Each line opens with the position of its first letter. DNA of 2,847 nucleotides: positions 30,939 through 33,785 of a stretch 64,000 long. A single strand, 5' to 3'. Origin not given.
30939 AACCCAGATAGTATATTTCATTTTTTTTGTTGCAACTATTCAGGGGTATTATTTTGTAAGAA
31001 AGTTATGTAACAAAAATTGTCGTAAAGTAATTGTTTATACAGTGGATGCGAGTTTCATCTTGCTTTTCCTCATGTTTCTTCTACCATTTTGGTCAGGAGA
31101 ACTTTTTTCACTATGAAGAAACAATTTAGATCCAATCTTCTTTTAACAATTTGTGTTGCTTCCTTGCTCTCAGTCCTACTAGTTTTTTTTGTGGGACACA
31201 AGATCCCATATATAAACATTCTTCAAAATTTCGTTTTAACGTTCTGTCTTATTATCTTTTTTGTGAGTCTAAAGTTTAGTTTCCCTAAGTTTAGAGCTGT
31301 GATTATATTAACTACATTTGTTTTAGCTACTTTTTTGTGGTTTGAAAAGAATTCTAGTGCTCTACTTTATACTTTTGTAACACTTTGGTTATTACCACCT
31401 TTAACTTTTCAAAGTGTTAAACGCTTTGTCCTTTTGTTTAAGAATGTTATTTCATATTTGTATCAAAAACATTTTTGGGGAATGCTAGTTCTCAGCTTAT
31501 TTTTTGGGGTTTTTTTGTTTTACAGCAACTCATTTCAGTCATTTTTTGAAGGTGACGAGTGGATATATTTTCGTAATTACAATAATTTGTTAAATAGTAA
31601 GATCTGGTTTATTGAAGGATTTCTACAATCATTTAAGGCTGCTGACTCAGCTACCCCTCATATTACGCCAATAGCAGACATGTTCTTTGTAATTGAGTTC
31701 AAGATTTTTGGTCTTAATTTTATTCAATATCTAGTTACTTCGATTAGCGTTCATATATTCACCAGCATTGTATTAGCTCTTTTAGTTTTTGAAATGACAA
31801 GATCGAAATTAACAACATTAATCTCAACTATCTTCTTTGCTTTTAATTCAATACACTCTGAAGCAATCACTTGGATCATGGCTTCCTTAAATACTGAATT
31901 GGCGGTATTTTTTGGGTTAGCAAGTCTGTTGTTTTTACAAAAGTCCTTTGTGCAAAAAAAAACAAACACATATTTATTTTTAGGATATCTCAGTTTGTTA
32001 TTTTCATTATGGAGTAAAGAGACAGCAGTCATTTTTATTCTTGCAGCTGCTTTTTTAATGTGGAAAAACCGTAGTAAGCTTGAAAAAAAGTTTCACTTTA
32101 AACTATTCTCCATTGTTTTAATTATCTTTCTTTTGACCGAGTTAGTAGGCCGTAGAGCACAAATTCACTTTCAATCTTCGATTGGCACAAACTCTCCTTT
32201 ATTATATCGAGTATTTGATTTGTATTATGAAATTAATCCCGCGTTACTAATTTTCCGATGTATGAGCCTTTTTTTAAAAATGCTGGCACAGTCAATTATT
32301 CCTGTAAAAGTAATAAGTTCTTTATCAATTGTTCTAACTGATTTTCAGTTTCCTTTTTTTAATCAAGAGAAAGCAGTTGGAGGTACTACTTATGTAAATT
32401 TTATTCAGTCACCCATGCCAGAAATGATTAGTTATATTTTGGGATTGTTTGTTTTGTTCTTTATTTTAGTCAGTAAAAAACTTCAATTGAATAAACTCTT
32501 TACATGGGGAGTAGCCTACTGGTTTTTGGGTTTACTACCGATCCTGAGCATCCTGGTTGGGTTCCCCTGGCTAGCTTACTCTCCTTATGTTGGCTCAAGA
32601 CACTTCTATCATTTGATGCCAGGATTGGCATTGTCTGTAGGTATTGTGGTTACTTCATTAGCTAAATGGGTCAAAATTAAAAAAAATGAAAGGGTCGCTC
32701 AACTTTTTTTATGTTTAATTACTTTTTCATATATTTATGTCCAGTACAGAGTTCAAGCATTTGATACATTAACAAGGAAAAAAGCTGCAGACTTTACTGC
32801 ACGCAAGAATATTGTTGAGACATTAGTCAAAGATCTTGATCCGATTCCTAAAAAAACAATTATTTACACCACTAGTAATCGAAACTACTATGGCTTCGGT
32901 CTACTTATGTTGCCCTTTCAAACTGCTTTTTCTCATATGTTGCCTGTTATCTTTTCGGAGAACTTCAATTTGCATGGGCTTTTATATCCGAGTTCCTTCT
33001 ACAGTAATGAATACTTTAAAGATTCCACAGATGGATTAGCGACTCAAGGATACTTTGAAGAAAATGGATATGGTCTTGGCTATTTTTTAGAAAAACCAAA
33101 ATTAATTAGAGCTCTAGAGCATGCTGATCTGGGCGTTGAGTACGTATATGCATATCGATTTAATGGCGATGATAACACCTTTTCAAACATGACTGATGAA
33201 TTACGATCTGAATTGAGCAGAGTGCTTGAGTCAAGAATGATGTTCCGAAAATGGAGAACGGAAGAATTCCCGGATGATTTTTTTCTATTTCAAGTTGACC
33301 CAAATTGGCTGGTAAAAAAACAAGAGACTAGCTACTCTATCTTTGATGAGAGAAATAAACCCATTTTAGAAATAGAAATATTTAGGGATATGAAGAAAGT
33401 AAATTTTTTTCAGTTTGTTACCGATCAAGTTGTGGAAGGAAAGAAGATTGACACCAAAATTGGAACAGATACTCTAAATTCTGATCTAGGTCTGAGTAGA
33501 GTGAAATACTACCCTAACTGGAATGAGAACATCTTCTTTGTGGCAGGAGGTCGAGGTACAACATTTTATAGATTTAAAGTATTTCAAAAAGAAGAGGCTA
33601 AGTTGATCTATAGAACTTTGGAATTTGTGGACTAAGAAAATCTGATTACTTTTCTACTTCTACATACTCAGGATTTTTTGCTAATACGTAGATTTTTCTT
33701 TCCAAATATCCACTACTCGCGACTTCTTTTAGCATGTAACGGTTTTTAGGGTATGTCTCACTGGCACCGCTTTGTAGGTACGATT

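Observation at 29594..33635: Gtr-like three-component module: membrane-tailed GT2, small 4-TM protein, large GT-C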

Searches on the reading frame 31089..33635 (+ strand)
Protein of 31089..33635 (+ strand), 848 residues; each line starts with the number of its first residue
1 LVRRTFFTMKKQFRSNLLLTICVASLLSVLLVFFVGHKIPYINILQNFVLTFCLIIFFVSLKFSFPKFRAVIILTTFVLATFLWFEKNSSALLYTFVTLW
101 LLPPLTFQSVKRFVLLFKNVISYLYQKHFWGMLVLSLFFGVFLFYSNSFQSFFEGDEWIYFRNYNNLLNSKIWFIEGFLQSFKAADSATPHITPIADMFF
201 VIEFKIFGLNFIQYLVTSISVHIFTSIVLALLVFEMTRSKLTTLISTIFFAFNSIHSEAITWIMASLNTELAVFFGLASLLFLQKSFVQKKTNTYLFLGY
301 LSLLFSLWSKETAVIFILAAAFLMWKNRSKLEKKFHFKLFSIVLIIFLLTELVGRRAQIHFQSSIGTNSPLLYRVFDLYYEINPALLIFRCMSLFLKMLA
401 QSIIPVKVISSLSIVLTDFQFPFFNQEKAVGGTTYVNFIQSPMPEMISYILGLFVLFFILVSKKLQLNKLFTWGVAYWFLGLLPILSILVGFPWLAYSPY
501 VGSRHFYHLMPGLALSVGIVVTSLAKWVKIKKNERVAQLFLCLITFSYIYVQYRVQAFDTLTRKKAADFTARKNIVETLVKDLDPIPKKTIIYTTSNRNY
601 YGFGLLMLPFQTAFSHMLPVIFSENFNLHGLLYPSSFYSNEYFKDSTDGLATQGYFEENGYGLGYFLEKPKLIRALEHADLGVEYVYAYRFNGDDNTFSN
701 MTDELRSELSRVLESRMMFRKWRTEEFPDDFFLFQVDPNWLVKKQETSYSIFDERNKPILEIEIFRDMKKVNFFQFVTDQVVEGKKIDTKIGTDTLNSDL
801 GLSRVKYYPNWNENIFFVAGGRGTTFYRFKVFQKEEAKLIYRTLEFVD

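Call 5: search_protein_families(library=pfam, proteins=[window:31089-33635:+], max_evalue=0.1)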
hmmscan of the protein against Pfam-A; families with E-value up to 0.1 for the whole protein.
window:31089-33635:+ (848 aa): 0 families

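Call 6: search_protein_families(library=ncbifam, proteins=[window:31089-33635:+], max_evalue=0.1)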
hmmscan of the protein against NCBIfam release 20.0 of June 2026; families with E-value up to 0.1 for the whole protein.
window:31089-33635:+ (848 aa): 0 families

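Call 12: find_homologous_proteins(query=window:31113-33635:+)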
Query window:31113-33635:+ (840 aa): 14 proteins with E <= 0.001 among 8000 candidates.
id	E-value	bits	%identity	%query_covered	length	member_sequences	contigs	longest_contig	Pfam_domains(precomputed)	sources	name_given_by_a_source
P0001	0.0e+0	1515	100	81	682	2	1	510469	-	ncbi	ncbi:MAG: hypothetical protein ABI425_00880 [Patescibacteria group bacterium]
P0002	1.2e-155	538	39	86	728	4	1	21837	PF13231.13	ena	-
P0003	2.6e-149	517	35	99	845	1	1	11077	-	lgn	-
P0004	8.2e-148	512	37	99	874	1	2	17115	-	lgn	-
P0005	3.8e-140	487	34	99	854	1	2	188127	-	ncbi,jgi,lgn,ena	jgi:hypothetical protein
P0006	1.5e-131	459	34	90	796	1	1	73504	-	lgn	-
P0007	2.6e-111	392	32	99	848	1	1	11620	-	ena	-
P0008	2.6e-109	385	31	100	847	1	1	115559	-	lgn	-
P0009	1.1e-103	366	31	98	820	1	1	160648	-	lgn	-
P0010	1.5e-99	353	30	99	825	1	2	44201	-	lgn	-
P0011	9.3e-12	62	24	68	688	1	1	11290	PF00754.32,PF22633.4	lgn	-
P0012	1.5e-7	49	25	49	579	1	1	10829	PF14559.13,PF13431.13,PF13371.13,PF00515.35,PF12895.14,PF13432.13,PF13428.13,PF13181.13,PF07719.24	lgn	-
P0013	2.5e-4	38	20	40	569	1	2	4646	PF13431.13,PF13414.13,PF00515.35,PF13181.13,PF07719.24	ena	-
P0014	3.2e-4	37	34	10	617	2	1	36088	PF00515.35,PF07719.24,PF13231.13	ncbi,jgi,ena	-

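Call 14: find_encoding_contigs(protein=P0005, flank=6000, max_places=2)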
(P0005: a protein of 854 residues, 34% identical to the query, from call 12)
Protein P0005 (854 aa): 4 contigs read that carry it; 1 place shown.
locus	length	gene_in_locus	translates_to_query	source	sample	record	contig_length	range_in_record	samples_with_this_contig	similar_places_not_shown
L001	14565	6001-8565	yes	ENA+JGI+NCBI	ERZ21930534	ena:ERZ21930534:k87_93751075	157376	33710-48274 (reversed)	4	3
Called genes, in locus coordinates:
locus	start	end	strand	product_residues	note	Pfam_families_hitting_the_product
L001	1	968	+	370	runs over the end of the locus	PF13439:Glyco_transf_4, PF13579:Glyco_trans_4_4, PF20706:GT4-conflict, PF00534:Glycos_transf_1, PF13692:Glyco_trans_1_4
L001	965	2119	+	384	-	PF00155:Aminotran_1_2 (weak), PF01041:DegT_DnrJ_EryC1, PF01212:Beta_elim_lyase (weak)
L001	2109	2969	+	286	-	PF00583:Acetyltransf_1, PF13508:Acetyltransf_7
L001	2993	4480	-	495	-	-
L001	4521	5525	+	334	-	PF13641:Glyco_tranf_2_3, PF00535:Glycos_transf_2, PF10111:Glyco_tranf_2_2, PF13632:Glyco_trans_2_3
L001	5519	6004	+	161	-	-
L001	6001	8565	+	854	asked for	-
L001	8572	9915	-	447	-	-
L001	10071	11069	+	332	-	PF04321:RmlD_sub_bind, PF05368:NmrA (weak), PF01073:3Beta_HSD, PF01370:Epimerase, PF02719:Polysacc_synt_2, PF07993:NAD_binding_4, PF13460:NAD_binding_10, PF16363:GDP_Man_Dehyd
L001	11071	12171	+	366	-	PF00534:Glycos_transf_1, PF13692:Glyco_trans_1_4, PF26337:Gtf3_C (weak)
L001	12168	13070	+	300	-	PF01073:3Beta_HSD, PF01370:Epimerase, PF02719:Polysacc_synt_2, PF04321:RmlD_sub_bind, PF13460:NAD_binding_10, PF16363:GDP_Man_Dehyd, PF07993:NAD_binding_4 (weak)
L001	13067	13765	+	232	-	PF13489:Methyltransf_23, PF05219:DREV (weak), PF03848:TehB (weak), PF05401:NodS (weak), PF08241:Methyltransf_11, PF08242:Methyltransf_12, PF13649:Methyltransf_25, PF13847:Methyltransf_31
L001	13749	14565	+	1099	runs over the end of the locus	PF11847:GT-C_AftD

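Call 19: search_solved_structures(query=A1, max_evalue=1, show_alignments=2)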
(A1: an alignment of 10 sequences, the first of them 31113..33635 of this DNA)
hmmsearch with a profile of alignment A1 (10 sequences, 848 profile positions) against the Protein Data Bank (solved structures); distinct sequences matched with E-value up to 1: 0.

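Call 22: find_encoding_contigs(protein=P0008, flank=8000, max_places=1)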
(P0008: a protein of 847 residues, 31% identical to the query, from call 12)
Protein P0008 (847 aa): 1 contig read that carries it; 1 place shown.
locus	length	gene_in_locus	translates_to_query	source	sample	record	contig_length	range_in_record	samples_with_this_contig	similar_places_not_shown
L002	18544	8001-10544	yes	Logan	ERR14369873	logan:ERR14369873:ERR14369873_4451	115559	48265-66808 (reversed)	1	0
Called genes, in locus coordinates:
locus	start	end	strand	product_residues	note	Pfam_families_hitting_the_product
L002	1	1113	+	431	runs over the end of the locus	-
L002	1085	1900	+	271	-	PF13641:Glyco_tranf_2_3, PF00535:Glycos_transf_2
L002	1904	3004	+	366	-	PF13439:Glyco_transf_4, PF13579:Glyco_trans_4_4, PF20706:GT4-conflict, PF00534:Glycos_transf_1, PF13692:Glyco_trans_1_4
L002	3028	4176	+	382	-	PF01041:DegT_DnrJ_EryC1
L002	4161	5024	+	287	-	-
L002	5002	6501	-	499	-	-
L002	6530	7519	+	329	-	PF00535:Glycos_transf_2, PF10111:Glyco_tranf_2_2, PF13641:Glyco_tranf_2_3, PF13632:Glyco_trans_2_3 (weak)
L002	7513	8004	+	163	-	-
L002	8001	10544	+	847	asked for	-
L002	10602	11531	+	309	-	PF01073:3Beta_HSD, PF01370:Epimerase, PF02719:Polysacc_synt_2, PF04321:RmlD_sub_bind, PF07993:NAD_binding_4 (faint), PF13460:NAD_binding_10 (weak), PF16363:GDP_Man_Dehyd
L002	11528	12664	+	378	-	PF00534:Glycos_transf_1, PF13692:Glyco_trans_1_4, PF26337:Gtf3_C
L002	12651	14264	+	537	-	PF13489:Methyltransf_23, PF08241:Methyltransf_11, PF13649:Methyltransf_25, PF13847:Methyltransf_31, PF05401:NodS, PF13489:Methyltransf_23, PF08241:Methyltransf_11, PF08242:Methyltransf_12, +7 more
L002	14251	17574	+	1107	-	PF25275:Golvesin_C (faint)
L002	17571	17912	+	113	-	-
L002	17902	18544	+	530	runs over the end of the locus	PF13231:PMT_2 (weak)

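Call 23: find_encoding_contigs(protein=P0009, flank=8000, max_places=1)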
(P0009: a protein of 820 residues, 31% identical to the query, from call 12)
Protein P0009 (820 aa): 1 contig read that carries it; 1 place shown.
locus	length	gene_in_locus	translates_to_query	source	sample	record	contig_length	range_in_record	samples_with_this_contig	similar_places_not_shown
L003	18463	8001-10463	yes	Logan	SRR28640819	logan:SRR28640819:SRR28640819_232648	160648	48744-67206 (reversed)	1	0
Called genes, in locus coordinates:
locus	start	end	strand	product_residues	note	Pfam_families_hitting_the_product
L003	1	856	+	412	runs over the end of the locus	-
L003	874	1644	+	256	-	PF00535:Glycos_transf_2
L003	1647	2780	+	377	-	PF13439:Glyco_transf_4, PF20706:GT4-conflict, PF00534:Glycos_transf_1, PF13692:Glyco_trans_1_4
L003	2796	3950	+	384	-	PF00155:Aminotran_1_2 (weak), PF01041:DegT_DnrJ_EryC1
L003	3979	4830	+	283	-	-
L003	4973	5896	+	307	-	PF01370:Epimerase, PF04321:RmlD_sub_bind, PF13460:NAD_binding_10 (weak), PF16363:GDP_Man_Dehyd, PF01073:3Beta_HSD, PF02719:Polysacc_synt_2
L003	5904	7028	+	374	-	PF00534:Glycos_transf_1, PF13692:Glyco_trans_1_4, PF26337:Gtf3_C (weak)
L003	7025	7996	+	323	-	PF00535:Glycos_transf_2, PF13641:Glyco_tranf_2_3, PF13632:Glyco_trans_2_3 (weak)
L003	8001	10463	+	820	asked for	-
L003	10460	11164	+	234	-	PF05175:MTS (weak), PF13489:Methyltransf_23, PF03848:TehB, PF05401:NodS, PF13847:Methyltransf_31, PF08241:Methyltransf_11, PF08242:Methyltransf_12, PF13649:Methyltransf_25, +1 more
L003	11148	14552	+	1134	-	PF11847:GT-C_AftD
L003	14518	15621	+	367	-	PF01209:Ubie_methyltran, PF13489:Methyltransf_23, PF03848:TehB, PF05175:MTS, PF08241:Methyltransf_11, PF08242:Methyltransf_12, PF13649:Methyltransf_25, PF13847:Methyltransf_31, +5 more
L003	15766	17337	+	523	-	PF13231:PMT_2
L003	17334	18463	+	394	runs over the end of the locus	PF01943:Polysacc_synt, PF13440:Polysacc_synt_3 (weak)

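Call 24: find_encoding_contigs(protein=P0006, flank=8000, max_places=1)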
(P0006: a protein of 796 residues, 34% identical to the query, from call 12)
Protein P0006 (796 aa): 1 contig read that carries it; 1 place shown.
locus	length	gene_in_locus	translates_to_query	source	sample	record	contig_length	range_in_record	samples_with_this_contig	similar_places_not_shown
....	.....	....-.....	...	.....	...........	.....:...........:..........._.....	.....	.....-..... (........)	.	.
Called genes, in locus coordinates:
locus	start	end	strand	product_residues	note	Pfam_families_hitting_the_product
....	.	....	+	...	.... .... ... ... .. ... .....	-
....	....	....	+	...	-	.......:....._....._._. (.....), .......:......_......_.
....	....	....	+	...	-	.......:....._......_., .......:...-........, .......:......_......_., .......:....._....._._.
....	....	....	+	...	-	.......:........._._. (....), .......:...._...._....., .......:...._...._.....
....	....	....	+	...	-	-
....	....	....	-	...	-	-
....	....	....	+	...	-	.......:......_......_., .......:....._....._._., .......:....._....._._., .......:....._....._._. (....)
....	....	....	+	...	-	-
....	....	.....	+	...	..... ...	-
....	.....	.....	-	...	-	-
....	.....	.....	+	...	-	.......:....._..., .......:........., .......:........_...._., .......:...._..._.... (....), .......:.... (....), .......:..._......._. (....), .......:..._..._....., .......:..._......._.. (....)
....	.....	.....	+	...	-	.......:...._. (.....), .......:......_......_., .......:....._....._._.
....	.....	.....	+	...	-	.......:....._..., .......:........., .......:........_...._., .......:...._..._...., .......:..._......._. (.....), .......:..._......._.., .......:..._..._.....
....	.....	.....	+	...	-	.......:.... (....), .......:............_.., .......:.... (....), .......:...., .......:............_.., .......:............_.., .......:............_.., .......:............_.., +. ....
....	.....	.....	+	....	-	-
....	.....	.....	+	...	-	-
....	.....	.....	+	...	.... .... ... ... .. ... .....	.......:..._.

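Call 25: find_encoding_contigs(protein=P0010, flank=8000, max_places=1)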
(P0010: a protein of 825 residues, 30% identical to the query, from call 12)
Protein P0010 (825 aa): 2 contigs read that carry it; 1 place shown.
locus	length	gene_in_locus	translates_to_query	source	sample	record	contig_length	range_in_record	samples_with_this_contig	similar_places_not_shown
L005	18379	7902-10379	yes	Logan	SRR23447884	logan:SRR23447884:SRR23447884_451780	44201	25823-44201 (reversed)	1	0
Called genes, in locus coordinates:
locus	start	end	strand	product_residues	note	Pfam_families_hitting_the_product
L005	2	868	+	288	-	?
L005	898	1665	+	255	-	PF00535:Glycos_transf_2, PF10111:Glyco_tranf_2_2 (weak), PF13641:Glyco_tranf_2_3 (weak)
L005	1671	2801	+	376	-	PF13439:Glyco_transf_4, PF20706:GT4-conflict, PF00534:Glycos_transf_1, PF13692:Glyco_trans_1_4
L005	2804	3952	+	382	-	PF00155:Aminotran_1_2 (faint), PF01041:DegT_DnrJ_EryC1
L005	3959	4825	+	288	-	-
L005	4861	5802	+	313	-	PF01073:3Beta_HSD, PF01370:Epimerase, PF02719:Polysacc_synt_2, PF04321:RmlD_sub_bind, PF13460:NAD_binding_10 (weak), PF16363:GDP_Man_Dehyd, PF07993:NAD_binding_4 (weak)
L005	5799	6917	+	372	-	PF00534:Glycos_transf_1, PF13692:Glyco_trans_1_4, PF26337:Gtf3_C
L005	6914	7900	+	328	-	PF00535:Glycos_transf_2, PF10111:Glyco_tranf_2_2 (weak), PF13641:Glyco_tranf_2_3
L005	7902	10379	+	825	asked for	-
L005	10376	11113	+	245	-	PF13489:Methyltransf_23, PF05219:DREV (weak), PF05401:NodS (weak), PF13847:Methyltransf_31, PF08241:Methyltransf_11, PF08242:Methyltransf_12, PF13649:Methyltransf_25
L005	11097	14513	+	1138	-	-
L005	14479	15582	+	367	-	PF01209:Ubie_methyltran, PF05148:Methyltransf_8, PF13489:Methyltransf_23, PF03848:TehB, PF08241:Methyltransf_11, PF08242:Methyltransf_12, PF13649:Methyltransf_25, PF13847:Methyltransf_31, +3 more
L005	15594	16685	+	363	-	PF00070:Pyr_redox (faint), PF01266:DAO (weak), PF13450:NAD_binding_8, PF03275:GLF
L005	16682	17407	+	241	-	PF00535:Glycos_transf_2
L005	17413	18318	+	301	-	PF01073:3Beta_HSD, PF01370:Epimerase, PF02719:Polysacc_synt_2 (faint), PF04321:RmlD_sub_bind, PF16363:GDP_Man_Dehyd, PF07993:NAD_binding_4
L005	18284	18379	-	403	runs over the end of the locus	-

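Call 26: find_encoding_contigs(protein=P0004, flank=8000, max_places=1)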
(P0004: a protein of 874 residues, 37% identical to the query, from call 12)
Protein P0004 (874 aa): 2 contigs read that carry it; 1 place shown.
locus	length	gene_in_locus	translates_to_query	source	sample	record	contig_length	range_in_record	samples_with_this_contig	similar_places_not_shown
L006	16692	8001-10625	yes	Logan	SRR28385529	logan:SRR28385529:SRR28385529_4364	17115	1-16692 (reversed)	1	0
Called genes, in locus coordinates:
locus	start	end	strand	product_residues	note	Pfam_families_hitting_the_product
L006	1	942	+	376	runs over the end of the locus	-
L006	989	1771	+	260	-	PF00535:Glycos_transf_2, PF13641:Glyco_tranf_2_3 (weak)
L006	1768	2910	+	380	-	PF13439:Glyco_transf_4 (weak), PF20706:GT4-conflict, PF00534:Glycos_transf_1, PF13692:Glyco_trans_1_4, PF13524:Glyco_trans_1_2 (faint)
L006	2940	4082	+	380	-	PF01041:DegT_DnrJ_EryC1, PF00155:Aminotran_1_2 (weak), PF01212:Beta_elim_lyase (weak)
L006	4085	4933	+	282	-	-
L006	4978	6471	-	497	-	-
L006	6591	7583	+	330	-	PF00535:Glycos_transf_2, PF13641:Glyco_tranf_2_3, PF10111:Glyco_tranf_2_2, PF13632:Glyco_trans_2_3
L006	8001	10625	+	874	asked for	-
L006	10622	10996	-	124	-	-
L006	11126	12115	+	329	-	PF01073:3Beta_HSD, PF01370:Epimerase, PF02719:Polysacc_synt_2, PF04321:RmlD_sub_bind, PF07993:NAD_binding_4, PF16363:GDP_Man_Dehyd, PF13460:NAD_binding_10 (weak)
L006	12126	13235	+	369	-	PF00534:Glycos_transf_1, PF13692:Glyco_trans_1_4, PF26337:Gtf3_C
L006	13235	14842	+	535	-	PF01073:3Beta_HSD, PF01370:Epimerase, PF02719:Polysacc_synt_2, PF04321:RmlD_sub_bind, PF16363:GDP_Man_Dehyd, PF05401:NodS, PF13489:Methyltransf_23, PF08241:Methyltransf_11, +6 more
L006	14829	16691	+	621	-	?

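Call 27: find_encoding_contigs(protein=P0002, flank=8000, max_places=1)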
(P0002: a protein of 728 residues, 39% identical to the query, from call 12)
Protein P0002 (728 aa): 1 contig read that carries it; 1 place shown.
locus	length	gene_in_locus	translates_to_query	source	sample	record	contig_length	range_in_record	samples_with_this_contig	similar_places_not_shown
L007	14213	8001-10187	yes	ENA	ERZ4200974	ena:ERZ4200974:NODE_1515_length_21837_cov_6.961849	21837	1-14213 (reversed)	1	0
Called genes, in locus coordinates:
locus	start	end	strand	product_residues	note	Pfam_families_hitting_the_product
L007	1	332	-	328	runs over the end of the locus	PF01073:3Beta_HSD, PF01370:Epimerase, PF02719:Polysacc_synt_2, PF04321:RmlD_sub_bind, PF05368:NmrA (weak), PF07993:NAD_binding_4 (weak), PF16363:GDP_Man_Dehyd, PF13460:NAD_binding_10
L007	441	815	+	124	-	PF14667:Polysacc_synt_C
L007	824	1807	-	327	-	PF00535:Glycos_transf_2, PF10111:Glyco_tranf_2_2 (weak), PF13641:Glyco_tranf_2_3, PF13632:Glyco_trans_2_3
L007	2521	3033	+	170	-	PF03275:GLF, PF18724:ADDT (faint)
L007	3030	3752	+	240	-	PF00535:Glycos_transf_2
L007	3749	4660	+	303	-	PF01073:3Beta_HSD, PF01370:Epimerase, PF02719:Polysacc_synt_2 (weak), PF04321:RmlD_sub_bind, PF16363:GDP_Man_Dehyd, PF07993:NAD_binding_4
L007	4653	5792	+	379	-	PF26314:MptA_B_family (weak)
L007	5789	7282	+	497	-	-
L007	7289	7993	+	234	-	PF00535:Glycos_transf_2, PF10111:Glyco_tranf_2_2, PF13641:Glyco_tranf_2_3 (weak)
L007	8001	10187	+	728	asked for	PF13231:PMT_2 (weak)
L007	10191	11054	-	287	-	PF00583:Acetyltransf_1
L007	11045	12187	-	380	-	PF00155:Aminotran_1_2 (weak), PF01041:DegT_DnrJ_EryC1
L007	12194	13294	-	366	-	PF13439:Glyco_transf_4 (weak), PF20706:GT4-conflict, PF00534:Glycos_transf_1, PF13692:Glyco_trans_1_4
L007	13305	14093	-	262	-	PF00535:Glycos_transf_2, PF13641:Glyco_tranf_2_3 (weak)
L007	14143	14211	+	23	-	?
